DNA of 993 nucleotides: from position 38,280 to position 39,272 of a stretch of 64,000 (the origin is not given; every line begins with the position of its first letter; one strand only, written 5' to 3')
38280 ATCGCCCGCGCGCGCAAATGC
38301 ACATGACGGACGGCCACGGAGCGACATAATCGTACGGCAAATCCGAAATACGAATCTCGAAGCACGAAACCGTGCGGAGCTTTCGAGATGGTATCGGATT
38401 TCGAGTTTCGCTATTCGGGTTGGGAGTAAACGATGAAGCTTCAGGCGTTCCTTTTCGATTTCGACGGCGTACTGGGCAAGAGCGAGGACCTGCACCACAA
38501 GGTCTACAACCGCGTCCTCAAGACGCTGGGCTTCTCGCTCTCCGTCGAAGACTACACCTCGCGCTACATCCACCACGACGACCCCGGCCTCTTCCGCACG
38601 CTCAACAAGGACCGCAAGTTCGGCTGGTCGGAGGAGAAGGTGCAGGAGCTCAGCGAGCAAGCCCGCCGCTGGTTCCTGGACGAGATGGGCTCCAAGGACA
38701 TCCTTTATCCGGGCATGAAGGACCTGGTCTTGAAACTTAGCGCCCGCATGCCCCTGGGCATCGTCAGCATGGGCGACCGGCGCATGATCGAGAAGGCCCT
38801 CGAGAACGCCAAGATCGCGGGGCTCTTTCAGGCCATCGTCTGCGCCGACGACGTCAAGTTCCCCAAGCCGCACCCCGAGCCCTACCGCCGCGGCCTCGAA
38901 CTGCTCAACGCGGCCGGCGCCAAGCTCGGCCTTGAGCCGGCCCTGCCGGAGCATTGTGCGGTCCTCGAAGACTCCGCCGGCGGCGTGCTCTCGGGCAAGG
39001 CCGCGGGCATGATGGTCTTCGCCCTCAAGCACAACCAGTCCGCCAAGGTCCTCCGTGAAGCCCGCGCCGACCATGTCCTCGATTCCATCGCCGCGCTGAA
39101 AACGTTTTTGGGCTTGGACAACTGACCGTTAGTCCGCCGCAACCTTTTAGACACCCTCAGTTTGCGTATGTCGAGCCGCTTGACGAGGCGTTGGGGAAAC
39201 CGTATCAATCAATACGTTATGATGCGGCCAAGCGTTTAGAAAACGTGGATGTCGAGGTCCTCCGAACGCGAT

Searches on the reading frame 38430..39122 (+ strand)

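Call 87: search_protein_families(library=pfam, proteins=[window:38430-39122:+], max_evalue=0.00001)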
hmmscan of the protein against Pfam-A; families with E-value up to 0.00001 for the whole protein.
window:38430-39122:+ (231 aa): 2 families
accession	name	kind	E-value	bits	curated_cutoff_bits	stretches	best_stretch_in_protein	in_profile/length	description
PF13419.12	HAD_2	-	9.2e-28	98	23.8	1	8-198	2-177/178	Haloacid dehalogenase-like hydrolase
PF00702.32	Hydrolase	-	4.6e-23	83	26.4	1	5-193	2-191/191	haloacid dehalogenase-like hydrolase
